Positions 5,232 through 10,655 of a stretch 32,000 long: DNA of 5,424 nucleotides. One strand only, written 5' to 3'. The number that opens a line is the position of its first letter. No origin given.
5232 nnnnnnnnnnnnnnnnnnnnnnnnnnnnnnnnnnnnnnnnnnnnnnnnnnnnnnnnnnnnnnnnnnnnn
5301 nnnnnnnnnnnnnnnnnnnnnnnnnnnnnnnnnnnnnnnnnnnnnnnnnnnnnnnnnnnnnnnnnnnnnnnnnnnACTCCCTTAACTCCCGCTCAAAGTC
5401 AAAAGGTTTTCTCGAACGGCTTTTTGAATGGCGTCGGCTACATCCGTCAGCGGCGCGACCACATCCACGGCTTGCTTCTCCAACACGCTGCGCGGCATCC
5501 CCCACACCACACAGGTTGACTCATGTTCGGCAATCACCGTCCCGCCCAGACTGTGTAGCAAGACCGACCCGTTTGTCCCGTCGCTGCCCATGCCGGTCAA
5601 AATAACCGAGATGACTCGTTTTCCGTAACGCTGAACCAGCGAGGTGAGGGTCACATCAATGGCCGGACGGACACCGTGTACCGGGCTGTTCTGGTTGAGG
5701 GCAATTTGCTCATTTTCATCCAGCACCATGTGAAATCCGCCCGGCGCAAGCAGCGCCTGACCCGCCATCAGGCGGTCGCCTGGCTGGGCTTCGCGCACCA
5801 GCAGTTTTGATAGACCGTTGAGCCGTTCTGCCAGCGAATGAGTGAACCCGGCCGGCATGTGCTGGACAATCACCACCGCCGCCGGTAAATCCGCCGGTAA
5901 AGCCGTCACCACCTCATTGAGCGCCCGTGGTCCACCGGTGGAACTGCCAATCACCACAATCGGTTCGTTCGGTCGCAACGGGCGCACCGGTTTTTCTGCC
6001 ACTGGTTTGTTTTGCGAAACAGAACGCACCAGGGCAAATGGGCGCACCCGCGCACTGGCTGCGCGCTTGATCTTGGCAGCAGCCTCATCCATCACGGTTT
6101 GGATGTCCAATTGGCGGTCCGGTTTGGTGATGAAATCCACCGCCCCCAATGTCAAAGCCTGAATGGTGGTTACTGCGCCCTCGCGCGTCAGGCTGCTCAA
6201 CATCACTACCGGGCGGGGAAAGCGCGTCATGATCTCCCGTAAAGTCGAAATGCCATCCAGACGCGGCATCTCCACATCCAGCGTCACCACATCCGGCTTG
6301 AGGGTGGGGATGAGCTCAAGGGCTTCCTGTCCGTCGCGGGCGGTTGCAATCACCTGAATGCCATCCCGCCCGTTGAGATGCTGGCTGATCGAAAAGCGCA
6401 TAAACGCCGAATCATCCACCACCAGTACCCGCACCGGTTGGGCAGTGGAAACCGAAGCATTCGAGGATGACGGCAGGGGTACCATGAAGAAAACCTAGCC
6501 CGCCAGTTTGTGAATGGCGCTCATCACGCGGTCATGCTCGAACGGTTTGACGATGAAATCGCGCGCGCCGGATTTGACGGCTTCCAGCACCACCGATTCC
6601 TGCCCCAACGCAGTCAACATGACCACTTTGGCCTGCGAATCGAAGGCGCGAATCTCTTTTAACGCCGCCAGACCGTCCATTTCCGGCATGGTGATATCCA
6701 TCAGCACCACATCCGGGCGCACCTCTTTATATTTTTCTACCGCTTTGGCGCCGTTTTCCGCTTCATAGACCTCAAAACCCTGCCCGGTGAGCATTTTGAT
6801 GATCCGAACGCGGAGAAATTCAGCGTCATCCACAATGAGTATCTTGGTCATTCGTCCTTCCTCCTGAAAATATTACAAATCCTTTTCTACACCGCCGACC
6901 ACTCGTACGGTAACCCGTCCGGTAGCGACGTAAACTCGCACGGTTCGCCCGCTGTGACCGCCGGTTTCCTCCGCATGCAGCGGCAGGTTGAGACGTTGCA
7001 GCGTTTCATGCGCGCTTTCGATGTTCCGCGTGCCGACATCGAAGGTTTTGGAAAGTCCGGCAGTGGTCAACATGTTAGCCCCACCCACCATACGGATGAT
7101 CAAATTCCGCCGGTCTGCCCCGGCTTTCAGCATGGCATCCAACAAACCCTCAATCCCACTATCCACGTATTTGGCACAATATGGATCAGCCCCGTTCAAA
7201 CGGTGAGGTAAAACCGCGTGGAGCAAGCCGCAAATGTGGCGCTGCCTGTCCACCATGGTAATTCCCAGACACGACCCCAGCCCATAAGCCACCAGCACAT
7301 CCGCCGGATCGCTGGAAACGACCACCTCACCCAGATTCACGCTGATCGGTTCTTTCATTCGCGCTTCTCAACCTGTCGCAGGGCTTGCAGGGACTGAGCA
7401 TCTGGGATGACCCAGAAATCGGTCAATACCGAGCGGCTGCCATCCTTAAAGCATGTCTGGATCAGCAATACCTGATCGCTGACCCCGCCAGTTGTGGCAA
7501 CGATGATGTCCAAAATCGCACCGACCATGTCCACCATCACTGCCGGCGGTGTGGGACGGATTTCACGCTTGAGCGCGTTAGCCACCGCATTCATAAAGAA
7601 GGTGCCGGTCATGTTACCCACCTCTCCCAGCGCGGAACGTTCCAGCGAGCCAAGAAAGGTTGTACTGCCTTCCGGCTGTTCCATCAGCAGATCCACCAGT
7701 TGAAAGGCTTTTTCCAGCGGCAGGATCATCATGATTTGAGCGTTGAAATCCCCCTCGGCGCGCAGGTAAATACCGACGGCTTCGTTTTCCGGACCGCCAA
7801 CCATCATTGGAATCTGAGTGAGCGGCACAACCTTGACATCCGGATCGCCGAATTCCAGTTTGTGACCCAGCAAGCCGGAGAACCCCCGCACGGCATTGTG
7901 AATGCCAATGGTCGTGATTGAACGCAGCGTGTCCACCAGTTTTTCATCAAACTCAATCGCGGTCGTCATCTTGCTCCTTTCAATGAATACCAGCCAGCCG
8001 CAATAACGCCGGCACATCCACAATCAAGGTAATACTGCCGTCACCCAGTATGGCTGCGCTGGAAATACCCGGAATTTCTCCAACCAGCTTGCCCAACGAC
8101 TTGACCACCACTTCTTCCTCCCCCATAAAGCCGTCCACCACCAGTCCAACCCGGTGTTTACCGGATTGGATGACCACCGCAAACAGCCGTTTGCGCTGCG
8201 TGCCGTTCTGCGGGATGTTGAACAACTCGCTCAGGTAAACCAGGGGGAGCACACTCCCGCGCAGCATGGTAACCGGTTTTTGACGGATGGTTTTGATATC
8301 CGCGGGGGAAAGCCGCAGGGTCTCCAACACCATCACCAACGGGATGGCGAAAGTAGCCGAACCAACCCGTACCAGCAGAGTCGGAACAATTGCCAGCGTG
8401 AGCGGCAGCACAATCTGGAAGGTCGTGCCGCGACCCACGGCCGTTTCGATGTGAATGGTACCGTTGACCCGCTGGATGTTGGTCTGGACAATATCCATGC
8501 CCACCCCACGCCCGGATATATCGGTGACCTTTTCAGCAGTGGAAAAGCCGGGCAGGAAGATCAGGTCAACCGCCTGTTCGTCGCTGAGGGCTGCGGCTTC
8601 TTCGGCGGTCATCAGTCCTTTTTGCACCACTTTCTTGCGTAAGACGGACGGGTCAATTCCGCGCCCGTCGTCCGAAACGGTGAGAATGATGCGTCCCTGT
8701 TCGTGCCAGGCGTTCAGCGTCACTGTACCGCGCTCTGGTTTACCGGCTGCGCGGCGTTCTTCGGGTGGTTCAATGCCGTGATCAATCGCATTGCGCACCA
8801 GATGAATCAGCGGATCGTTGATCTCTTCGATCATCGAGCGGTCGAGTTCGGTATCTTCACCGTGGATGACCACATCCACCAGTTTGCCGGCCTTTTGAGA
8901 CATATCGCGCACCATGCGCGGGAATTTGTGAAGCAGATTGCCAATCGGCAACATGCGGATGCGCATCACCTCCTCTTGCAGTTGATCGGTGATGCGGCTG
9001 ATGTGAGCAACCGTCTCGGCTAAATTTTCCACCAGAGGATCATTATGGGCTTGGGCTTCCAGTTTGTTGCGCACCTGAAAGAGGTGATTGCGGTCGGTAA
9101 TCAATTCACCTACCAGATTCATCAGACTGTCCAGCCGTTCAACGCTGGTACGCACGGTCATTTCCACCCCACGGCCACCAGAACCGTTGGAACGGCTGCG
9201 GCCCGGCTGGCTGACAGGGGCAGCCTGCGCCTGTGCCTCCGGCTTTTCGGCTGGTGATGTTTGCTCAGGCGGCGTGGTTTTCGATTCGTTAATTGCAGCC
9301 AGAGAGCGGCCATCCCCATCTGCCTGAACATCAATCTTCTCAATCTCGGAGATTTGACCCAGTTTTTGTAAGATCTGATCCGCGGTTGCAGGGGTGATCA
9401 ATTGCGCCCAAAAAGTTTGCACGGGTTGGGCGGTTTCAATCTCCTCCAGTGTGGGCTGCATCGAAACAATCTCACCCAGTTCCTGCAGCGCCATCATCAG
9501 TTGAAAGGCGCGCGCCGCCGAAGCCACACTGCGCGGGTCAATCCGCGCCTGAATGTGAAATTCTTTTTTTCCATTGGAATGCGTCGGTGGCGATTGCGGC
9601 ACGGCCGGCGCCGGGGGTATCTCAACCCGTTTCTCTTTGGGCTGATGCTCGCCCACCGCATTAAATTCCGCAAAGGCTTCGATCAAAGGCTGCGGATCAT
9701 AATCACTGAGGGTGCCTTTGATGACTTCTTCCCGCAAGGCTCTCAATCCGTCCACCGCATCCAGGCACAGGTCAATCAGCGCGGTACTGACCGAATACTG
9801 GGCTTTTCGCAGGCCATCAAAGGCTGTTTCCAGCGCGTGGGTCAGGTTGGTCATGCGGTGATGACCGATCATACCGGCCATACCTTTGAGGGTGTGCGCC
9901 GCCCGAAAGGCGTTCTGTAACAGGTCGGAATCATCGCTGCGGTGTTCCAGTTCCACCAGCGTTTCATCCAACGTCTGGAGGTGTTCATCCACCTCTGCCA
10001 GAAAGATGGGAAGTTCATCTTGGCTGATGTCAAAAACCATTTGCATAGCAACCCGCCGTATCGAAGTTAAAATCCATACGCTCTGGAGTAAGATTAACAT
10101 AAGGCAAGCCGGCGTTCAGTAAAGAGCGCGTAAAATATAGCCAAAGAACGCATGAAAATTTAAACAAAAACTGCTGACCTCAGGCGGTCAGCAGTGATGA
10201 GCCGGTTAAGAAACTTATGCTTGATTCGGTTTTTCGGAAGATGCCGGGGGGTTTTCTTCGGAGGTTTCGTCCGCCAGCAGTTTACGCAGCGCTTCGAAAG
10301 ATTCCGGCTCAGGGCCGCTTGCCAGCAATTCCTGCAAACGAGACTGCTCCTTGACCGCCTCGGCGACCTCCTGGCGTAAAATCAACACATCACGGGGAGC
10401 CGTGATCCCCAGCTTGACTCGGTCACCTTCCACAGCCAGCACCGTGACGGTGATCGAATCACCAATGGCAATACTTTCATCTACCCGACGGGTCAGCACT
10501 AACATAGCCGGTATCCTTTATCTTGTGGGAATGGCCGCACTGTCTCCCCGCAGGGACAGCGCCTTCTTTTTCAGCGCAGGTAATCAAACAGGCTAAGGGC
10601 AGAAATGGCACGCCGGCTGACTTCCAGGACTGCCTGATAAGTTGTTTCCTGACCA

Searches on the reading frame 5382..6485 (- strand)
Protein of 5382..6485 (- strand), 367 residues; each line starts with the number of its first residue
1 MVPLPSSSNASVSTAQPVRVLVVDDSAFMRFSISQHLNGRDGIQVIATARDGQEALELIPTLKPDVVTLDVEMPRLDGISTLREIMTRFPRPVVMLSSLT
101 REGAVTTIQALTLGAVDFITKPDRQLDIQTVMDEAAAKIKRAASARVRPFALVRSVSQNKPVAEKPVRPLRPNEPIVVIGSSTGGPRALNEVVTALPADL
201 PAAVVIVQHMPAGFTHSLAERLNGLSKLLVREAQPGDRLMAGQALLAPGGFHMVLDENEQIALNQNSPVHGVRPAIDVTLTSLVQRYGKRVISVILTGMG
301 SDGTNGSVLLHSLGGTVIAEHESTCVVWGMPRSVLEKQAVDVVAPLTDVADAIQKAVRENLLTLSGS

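Call 8: search_protein_families(library=pfam, proteins=[window:5382-6485:-], max_evalue=0.001)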
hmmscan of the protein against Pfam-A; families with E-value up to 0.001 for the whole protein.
window:5382-6485:- (367 aa): 2 families
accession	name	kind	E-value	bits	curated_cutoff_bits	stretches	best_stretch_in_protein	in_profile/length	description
PF01339.22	CheB_methylest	-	2.8e-62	210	24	1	177-353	1-174/174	CheB methylesterase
PF00072.30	Response_reg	-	4.3e-24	85.3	30.2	1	20-127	1-105/111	Response regulator receiver domain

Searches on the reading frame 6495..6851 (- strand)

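Call 8: search_protein_families(library=pfam, proteins=[window:6495-6851:-], max_evalue=0.001)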
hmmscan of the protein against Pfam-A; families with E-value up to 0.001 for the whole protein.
window:6495-6851:- (118 aa): 1 family
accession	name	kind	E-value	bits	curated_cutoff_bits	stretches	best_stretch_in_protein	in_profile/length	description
PF00072.30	Response_reg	-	1e-31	109.8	30.2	1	4-113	1-110/111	Response regulator receiver domain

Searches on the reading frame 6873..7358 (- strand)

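Call 8: search_protein_families(library=pfam, proteins=[window:6873-7358:-], max_evalue=0.001)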
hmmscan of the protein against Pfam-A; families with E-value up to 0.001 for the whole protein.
window:6873-7358:- (161 aa): 1 family
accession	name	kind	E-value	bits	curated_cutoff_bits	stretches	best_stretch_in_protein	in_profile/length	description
PF03975.18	CheD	-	7e-29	100.6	25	1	50-152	2-107/108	CheD chemotactic sensory transduction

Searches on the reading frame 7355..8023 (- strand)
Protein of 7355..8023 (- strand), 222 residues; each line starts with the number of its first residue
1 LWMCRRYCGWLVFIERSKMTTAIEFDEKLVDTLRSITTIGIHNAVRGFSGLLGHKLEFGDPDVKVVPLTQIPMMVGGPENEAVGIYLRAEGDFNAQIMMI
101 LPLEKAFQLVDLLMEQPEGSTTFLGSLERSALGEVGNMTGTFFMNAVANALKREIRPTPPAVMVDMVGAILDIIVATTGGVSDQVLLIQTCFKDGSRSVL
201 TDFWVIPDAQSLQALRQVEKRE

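Call 8: search_protein_families(library=pfam, proteins=[window:7355-8023:-], max_evalue=0.001)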
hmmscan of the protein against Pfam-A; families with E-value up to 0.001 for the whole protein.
window:7355-8023:- (222 aa): 1 family
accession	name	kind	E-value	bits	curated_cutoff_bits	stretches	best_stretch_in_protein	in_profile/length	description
PF04509.17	CheC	-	4e-09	36.7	22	1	128-163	2-37/38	CheC-like family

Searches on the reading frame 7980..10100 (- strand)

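Call 7: search_protein_families(library=pfam, proteins=[window:7980-10100:-], max_evalue=0.001)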
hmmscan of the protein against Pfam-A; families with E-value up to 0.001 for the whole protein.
window:7980-10100:- (706 aa): 5 families
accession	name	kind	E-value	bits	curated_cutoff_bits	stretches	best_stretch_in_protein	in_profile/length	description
PF01584.24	CheW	-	8.1e-28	97.2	23.5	1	575-701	3-135/138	CheW-like domain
PF02518.31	HATPase_c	-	2.8e-20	73.2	26.4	1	430-568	5-110/111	Histidine kinase-, DNA gyrase B-, and HSP90-like ATPase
PF02895.20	H-kinase_dim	-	1.5e-17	64.3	23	1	315-381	3-68/68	Signal transducing histidine kinase, homodimeric domain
PF01627.28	Hpt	-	1.4e-16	60.9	24.6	1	32-121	5-83/84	Hpt domain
PF07194.16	P2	-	1.7e-15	57.3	23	1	181-259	2-80/81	P2 response regulator binding domain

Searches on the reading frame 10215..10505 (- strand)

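Call 45: search_protein_families(library=pfam, proteins=[window:10215-10505:-], max_evalue=0.001)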
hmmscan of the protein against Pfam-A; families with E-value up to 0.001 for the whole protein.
window:10215-10505:- (96 aa): 1 family
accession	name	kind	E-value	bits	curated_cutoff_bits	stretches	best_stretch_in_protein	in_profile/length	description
PF02599.21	CsrA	-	1.1e-23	83.4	27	1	1-53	1-53/53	Global regulator protein family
